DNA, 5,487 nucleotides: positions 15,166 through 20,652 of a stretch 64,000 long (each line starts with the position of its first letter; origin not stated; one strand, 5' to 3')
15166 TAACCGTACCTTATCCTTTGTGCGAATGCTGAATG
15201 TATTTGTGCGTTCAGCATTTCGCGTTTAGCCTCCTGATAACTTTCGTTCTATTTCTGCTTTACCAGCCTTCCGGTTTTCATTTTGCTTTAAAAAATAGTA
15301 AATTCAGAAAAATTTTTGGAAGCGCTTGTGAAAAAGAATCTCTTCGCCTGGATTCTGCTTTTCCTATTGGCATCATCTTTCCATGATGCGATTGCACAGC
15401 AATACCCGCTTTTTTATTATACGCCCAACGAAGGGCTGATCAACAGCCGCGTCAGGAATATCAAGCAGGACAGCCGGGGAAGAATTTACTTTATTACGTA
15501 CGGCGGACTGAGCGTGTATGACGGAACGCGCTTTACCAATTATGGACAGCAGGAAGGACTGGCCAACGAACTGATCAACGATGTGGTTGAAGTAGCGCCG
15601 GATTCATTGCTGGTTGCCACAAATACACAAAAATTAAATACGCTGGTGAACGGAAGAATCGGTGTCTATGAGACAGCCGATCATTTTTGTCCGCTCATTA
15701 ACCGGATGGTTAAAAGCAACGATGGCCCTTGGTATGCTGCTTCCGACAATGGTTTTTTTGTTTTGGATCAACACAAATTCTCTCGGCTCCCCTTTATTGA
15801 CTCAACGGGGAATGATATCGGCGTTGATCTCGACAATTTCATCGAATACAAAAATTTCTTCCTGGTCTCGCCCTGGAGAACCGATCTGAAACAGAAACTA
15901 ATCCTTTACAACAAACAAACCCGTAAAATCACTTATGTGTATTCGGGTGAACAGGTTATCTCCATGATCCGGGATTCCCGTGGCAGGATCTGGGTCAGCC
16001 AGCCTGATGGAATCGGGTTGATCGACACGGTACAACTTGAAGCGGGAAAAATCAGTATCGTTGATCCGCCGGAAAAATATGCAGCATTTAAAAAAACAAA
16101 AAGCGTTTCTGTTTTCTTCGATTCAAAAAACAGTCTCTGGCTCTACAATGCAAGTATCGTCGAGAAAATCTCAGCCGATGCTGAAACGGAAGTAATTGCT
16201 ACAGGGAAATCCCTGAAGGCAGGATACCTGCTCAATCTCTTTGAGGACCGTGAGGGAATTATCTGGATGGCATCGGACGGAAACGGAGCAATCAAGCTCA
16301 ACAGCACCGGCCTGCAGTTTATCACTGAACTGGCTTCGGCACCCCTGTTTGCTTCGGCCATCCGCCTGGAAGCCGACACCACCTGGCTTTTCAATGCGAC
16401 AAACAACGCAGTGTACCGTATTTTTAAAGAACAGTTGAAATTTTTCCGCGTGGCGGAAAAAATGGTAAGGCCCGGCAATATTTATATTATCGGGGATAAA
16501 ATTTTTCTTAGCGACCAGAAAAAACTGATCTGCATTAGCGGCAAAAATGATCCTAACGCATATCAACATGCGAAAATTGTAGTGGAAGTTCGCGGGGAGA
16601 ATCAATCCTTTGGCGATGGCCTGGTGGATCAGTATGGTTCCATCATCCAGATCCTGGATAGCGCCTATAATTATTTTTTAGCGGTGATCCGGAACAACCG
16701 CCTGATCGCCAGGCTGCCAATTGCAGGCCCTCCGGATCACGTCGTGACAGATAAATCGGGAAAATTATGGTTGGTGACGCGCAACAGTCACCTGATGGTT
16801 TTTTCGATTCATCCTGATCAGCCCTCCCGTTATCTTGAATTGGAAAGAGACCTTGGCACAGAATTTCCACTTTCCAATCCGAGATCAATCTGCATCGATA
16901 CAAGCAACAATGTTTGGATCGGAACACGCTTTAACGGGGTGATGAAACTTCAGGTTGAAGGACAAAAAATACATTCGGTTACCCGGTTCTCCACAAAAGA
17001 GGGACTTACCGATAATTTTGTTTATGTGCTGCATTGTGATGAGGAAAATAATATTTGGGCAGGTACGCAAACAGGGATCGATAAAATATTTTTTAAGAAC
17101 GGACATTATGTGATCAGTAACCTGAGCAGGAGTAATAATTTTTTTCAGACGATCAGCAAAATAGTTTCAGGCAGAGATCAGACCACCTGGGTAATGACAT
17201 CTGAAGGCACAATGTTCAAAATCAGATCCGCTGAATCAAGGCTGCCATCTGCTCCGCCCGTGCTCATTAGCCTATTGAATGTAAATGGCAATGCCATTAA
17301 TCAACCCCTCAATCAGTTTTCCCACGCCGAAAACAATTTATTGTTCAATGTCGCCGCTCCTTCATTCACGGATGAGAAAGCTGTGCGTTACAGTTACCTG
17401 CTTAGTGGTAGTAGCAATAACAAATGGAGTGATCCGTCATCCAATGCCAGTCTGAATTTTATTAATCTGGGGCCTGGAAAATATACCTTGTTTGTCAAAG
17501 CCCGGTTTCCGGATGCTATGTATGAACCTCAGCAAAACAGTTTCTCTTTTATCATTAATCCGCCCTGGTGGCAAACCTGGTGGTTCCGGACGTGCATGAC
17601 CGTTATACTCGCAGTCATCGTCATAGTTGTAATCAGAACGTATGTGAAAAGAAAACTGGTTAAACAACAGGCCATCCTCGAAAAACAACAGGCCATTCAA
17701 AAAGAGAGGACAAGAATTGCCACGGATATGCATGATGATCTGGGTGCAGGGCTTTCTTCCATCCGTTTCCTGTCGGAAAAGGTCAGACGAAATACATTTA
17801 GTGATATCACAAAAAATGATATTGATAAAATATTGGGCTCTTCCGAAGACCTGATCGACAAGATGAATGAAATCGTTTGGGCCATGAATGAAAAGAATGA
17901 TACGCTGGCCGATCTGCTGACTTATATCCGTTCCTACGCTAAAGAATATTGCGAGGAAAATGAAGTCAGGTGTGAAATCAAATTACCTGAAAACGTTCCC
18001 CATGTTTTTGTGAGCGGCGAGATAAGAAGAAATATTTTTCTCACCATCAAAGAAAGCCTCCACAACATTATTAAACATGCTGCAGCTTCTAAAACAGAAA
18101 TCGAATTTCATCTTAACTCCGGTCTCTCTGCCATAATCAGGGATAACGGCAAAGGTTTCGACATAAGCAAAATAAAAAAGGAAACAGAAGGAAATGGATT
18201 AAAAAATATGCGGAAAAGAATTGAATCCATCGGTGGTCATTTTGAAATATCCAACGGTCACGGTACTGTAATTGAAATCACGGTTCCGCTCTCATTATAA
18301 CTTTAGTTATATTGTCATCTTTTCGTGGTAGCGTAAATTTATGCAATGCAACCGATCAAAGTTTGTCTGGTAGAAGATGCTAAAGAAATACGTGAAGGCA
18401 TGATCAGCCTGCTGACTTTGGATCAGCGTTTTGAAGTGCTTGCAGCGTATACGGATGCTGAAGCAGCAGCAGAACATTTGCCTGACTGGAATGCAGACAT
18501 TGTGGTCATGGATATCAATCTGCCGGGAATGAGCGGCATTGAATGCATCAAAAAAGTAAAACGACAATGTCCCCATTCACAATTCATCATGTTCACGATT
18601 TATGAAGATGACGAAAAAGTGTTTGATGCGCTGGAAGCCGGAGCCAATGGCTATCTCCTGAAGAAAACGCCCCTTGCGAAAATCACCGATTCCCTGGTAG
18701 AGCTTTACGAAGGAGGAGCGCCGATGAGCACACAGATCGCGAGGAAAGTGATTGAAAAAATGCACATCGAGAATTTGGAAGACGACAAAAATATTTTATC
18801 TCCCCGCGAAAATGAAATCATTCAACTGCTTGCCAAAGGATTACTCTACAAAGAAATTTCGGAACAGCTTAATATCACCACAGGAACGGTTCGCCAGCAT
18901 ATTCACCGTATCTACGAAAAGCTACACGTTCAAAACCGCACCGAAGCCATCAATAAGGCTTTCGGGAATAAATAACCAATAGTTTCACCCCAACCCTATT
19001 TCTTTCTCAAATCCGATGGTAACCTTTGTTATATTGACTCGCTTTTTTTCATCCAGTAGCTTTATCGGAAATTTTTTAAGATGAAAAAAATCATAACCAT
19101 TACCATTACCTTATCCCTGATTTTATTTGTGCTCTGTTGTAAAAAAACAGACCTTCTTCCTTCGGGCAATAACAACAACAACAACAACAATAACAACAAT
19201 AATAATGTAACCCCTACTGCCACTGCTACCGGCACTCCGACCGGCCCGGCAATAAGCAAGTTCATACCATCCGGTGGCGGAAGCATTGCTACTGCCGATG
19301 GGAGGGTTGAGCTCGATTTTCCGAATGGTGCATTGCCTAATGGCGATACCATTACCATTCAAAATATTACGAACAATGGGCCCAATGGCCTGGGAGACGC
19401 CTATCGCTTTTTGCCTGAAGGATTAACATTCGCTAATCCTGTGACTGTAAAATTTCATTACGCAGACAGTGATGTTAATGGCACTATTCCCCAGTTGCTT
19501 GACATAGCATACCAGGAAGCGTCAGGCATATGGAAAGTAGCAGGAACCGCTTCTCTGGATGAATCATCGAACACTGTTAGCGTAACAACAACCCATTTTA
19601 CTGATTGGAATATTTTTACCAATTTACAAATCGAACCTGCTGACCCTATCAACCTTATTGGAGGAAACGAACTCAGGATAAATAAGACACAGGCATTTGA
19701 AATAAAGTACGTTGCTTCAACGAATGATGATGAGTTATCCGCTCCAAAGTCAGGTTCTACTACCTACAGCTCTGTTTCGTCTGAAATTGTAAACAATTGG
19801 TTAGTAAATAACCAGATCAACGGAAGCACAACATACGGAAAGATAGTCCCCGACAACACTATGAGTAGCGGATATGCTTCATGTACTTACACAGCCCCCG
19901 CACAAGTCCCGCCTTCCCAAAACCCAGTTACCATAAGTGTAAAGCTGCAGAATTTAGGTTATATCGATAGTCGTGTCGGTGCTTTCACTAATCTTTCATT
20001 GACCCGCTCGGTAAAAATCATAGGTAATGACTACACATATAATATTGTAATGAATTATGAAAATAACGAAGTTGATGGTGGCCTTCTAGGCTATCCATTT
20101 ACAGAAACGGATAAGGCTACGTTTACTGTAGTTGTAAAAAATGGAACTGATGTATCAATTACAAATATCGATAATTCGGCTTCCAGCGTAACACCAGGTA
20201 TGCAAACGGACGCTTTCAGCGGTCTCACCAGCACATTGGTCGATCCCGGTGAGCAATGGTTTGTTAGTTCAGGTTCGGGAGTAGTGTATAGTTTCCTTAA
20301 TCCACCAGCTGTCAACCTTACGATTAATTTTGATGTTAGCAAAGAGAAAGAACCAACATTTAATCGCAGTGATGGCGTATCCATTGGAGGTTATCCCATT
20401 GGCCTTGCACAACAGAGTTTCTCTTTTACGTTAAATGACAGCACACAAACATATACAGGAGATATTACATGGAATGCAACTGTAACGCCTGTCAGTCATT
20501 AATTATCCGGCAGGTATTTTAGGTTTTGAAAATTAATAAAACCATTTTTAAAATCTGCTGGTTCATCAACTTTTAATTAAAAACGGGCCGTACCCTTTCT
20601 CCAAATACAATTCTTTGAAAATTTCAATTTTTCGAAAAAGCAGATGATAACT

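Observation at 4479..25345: Two diverged paralogous cell-envelope cassettes, each with its own propeller/Y_Y_Y sensor kinase and NarL-type regulator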

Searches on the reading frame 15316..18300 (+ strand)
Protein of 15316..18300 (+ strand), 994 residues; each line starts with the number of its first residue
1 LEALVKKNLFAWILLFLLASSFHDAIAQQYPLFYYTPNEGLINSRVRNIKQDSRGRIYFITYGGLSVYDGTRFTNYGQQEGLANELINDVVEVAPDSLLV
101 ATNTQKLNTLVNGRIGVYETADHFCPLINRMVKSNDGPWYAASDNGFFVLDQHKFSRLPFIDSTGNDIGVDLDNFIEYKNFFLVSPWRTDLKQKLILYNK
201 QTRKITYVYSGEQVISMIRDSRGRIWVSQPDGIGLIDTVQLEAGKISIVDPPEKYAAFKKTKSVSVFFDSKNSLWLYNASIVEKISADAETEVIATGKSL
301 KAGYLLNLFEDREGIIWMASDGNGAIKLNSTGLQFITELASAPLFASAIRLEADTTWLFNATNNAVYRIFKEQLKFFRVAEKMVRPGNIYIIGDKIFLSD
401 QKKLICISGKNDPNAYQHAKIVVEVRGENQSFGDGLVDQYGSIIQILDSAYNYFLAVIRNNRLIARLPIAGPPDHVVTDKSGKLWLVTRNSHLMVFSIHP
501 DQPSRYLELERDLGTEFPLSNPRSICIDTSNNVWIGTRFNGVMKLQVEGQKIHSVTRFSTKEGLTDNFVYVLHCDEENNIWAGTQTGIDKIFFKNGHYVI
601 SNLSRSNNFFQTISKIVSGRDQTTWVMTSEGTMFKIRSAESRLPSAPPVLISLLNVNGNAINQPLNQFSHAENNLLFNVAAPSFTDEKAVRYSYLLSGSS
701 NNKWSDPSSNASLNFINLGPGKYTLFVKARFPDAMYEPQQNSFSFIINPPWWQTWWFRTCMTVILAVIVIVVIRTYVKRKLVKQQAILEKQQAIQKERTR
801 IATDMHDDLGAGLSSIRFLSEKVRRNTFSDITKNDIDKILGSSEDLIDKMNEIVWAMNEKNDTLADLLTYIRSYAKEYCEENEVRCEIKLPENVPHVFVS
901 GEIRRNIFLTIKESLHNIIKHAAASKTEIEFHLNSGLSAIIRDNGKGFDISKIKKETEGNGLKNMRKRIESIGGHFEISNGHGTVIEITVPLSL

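Call 5: search_protein_families(library=pfam, proteins=[window:15316-18300:+], max_evalue=0.01)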
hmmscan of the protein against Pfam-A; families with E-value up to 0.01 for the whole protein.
window:15316-18300:+ (994 aa): 4 families
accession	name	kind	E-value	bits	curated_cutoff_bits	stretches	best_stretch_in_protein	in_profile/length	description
PF07494.17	Reg_prop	-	2.1e-20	70.6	20.4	0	563-585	1-23/24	Two component regulator propeller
PF02518.31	HATPase_c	-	1.7e-09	38.5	26.4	1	907-993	6-110/111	Histidine kinase-, DNA gyrase B-, and HSP90-like ATPase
PF07495.19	Y_Y_Y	-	7.6e-09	35.8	26.6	1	684-747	2-64/65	Y_Y_Y domain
PF07730.19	HisKA_3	-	5.7e-08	33.6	24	1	797-859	1-65/68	Histidine kinase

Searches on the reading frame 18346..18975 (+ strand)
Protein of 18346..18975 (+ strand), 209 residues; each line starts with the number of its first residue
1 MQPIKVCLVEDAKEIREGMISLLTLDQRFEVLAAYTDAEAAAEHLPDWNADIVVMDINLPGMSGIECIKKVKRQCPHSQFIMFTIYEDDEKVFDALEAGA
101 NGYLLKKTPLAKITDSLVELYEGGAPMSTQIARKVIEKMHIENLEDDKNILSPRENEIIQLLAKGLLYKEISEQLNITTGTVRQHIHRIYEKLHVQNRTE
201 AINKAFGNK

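Call 5: search_protein_families(library=pfam, proteins=[window:18346-18975:+], max_evalue=0.01)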
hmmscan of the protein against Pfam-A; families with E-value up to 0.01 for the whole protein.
window:18346-18975:+ (209 aa): 12 families
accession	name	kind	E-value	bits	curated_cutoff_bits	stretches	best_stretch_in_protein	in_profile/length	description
PF00072.30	Response_reg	-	2.1e-23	83.1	30.2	1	6-116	1-109/111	Response regulator receiver domain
PF00196.25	GerE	-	4.7e-17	61.8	23.5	1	150-204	2-56/57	Bacterial regulatory proteins, luxR family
PF08281.18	Sigma70_r4_2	-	2.5e-09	37.1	25.7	1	151-193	11-54/54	Sigma-70, region 4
PF04545.22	Sigma70_r4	-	8.4e-08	32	24.1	1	151-193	5-48/50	Sigma-70, region 4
PF13384.12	HTH_23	-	2.5e-05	24.4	24.6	1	157-188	9-40/50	Homeodomain-like domain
PF08279.18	HTH_11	-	0.00019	21.7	25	1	154-192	1-42/55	HTH domain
PF13518.12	HTH_28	-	0.00063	20.2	25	1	157-188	4-35/52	Helix-turn-helix domain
PF13412.12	HTH_24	-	0.0052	16.8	21.9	0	158-186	8-38/48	Winged helix-turn-helix DNA-binding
PF14493.12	HTH_40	-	0.0054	17.4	27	0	159-194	6-41/89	Helix-turn-helix domain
PF13551.12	HTH_29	-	0.0065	17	28.1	0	157-188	3-35/64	Winged helix-turn helix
PF01022.26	HTH_5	-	0.0078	16.5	22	0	154-190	3-40/47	Bacterial regulatory protein, arsR family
PF19610.4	DUF6115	-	0.0083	16.9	27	0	133-183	81-128/134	Family of unknown function (DUF6115)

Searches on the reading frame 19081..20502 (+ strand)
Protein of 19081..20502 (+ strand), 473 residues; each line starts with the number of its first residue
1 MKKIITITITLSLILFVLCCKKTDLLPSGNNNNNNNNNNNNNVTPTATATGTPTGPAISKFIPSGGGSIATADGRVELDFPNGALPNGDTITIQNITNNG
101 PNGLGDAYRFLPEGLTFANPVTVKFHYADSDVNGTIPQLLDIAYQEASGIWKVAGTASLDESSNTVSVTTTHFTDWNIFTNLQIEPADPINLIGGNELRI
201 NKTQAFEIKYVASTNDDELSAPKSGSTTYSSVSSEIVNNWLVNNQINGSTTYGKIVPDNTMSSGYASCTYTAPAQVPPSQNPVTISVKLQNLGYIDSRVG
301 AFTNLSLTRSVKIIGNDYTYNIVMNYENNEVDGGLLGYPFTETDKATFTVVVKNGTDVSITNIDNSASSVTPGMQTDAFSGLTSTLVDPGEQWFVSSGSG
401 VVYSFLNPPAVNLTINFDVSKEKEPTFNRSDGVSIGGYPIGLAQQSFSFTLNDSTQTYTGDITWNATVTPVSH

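Call 4: search_protein_families(library=pfam, proteins=[window:19081-20502:+], max_evalue=0.1)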
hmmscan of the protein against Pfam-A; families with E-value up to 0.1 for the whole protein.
window:19081-20502:+ (473 aa): 1 family
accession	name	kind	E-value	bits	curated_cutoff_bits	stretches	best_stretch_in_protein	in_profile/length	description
PF00791.26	ZU5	-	0.06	14.1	21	0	62-127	5-80/97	ZU5 domain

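Call 9: search_protein_families(library=ncbifam, proteins=[window:19081-20502:+], max_evalue=0.1)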
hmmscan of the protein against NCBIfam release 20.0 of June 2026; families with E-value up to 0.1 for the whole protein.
window:19081-20502:+ (473 aa): 1 family
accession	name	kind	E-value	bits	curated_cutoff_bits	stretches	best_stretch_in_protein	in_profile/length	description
NF041428.1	TrsH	subfamily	0.031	14.4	150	1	1-42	1-40/149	TrsH/TraH family protein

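Call 10: search_protein_families(library=padloc, proteins=[window:19081-20502:+], max_evalue=0.1)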
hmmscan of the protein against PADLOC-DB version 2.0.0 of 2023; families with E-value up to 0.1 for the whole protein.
window:19081-20502:+ (473 aa): 0 families
